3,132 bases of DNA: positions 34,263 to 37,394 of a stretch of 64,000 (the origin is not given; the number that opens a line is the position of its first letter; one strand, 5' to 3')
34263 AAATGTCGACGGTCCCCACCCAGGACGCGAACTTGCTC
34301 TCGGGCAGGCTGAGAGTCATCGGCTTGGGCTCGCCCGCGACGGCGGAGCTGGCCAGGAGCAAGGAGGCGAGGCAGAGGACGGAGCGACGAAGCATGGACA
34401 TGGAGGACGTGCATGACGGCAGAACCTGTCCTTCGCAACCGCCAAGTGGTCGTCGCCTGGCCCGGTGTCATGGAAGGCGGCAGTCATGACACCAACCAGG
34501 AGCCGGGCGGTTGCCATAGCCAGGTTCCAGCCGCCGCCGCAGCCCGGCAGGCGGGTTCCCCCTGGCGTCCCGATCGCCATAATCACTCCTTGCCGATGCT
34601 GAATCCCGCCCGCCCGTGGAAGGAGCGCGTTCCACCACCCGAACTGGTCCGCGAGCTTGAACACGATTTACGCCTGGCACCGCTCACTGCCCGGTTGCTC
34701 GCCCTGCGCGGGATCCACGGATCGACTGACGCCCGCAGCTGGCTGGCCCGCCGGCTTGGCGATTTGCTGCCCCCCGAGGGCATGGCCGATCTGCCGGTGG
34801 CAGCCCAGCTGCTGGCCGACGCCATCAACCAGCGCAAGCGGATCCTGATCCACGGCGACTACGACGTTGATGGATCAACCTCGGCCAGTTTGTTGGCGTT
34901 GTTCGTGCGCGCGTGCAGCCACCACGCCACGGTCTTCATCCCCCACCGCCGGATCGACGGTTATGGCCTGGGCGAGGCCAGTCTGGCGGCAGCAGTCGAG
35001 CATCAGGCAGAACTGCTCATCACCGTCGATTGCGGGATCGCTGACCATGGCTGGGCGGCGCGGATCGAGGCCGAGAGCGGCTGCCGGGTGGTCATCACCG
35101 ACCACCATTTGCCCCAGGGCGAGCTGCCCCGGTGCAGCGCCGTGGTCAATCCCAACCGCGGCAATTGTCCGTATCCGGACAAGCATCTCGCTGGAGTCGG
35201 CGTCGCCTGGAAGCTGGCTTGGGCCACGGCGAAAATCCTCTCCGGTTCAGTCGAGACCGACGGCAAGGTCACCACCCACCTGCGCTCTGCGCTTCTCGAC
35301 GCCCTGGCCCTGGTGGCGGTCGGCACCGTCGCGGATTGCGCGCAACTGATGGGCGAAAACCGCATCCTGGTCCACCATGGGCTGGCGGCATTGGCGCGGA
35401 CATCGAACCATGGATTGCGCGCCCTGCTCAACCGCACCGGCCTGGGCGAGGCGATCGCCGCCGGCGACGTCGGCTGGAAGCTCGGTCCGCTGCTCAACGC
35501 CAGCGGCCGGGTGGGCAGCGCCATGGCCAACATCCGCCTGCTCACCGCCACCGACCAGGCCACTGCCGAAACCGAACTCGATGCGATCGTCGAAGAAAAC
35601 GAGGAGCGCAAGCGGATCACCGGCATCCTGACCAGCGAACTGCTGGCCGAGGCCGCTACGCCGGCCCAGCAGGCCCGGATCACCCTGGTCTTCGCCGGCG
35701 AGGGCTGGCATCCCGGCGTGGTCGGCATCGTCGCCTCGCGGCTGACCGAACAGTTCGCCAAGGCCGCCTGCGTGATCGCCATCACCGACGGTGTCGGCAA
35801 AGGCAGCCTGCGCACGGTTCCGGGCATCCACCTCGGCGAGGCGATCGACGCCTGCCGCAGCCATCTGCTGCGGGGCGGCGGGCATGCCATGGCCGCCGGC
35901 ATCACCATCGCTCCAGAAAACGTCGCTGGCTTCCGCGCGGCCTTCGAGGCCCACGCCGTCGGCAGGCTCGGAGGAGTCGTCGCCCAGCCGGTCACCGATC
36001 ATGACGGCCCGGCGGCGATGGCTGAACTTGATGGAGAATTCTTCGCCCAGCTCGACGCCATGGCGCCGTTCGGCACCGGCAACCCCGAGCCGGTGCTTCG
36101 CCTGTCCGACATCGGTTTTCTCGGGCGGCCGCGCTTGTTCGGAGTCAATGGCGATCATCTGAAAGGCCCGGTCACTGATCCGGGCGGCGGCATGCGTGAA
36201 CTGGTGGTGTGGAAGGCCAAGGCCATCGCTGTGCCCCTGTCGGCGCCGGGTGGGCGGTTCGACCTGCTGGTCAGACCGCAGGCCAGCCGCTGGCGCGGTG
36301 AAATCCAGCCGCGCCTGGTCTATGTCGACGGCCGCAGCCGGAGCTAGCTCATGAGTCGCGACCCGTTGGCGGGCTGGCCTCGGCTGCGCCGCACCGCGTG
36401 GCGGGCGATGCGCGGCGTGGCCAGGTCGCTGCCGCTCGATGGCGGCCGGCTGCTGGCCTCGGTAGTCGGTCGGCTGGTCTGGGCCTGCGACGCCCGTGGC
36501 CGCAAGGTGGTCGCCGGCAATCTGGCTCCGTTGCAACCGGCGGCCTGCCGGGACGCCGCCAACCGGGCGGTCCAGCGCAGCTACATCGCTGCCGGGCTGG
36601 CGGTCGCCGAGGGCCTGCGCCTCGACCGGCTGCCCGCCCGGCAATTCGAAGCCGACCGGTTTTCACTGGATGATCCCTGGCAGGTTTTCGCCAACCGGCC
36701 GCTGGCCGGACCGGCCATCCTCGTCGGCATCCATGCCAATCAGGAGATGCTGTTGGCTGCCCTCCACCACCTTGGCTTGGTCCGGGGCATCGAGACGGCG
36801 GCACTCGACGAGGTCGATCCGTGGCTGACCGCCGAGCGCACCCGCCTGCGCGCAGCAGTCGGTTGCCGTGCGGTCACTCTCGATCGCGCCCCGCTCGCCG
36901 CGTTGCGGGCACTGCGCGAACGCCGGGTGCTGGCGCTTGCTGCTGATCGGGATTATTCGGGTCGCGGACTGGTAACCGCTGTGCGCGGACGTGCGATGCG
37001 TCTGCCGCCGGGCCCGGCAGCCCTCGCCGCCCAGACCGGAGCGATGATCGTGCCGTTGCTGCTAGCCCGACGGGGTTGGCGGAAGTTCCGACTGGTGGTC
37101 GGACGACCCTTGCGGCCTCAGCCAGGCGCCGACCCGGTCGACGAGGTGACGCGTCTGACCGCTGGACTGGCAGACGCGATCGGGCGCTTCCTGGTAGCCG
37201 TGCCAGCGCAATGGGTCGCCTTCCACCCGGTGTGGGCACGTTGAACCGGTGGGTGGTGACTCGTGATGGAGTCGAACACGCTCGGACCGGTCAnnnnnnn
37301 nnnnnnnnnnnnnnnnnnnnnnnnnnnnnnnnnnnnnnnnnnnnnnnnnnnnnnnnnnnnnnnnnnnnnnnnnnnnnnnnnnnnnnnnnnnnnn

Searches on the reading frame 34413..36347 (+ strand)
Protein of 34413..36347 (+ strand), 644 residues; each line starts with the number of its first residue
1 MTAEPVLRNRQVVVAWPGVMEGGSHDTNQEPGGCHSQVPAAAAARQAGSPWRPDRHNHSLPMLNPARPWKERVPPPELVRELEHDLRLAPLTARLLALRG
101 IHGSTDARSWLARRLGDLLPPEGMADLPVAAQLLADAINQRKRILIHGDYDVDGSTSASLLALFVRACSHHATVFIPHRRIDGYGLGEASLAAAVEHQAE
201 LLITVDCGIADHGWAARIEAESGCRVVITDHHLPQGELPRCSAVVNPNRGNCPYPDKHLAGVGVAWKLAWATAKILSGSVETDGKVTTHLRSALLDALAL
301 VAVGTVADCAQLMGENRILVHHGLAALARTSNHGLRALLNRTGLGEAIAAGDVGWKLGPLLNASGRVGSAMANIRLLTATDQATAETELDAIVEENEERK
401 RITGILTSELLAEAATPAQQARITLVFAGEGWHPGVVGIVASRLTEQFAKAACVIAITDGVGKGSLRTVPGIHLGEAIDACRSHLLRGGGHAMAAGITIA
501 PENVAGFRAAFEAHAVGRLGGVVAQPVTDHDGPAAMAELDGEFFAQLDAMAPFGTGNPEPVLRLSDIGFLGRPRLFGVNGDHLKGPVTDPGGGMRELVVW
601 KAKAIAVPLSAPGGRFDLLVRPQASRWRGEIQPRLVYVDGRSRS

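Call 65: search_protein_families(library=pfam, proteins=[window:34413-36347:+], max_evalue=0.0001)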
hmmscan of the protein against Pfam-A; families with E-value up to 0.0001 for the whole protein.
window:34413-36347:+ (644 aa): 3 families
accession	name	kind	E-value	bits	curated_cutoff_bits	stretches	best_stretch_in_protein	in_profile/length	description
PF01368.27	DHH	-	8.5e-20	71.7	28.1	1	143-277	1-104/125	DHH family, N-terminal domain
PF02272.25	DHHA1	-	7.3e-16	58.9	25.9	1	427-513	8-98/102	DHHA1 domain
PF17768.7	RecJ_OB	-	3.5e-15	56.4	27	1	531-637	2-105/107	RecJ OB domain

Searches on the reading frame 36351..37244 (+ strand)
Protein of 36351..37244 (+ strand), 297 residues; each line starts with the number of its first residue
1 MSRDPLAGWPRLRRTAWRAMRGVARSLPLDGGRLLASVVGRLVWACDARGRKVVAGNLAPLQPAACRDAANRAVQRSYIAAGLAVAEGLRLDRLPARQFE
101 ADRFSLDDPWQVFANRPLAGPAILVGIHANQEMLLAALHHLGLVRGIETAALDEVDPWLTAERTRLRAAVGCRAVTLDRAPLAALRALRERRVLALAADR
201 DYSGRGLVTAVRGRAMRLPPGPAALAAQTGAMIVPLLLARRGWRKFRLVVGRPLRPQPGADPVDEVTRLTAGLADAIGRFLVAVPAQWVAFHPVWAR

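Call 65: search_protein_families(library=pfam, proteins=[window:36351-37244:+], max_evalue=0.0001)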
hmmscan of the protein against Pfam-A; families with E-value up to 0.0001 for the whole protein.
window:36351-37244:+ (297 aa): 1 family
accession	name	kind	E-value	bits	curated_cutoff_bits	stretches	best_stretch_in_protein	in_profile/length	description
PF03279.18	Lip_A_acyltrans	-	4.6e-16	59.3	22.3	1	25-295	27-293/295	Bacterial lipid A biosynthesis acyltransferase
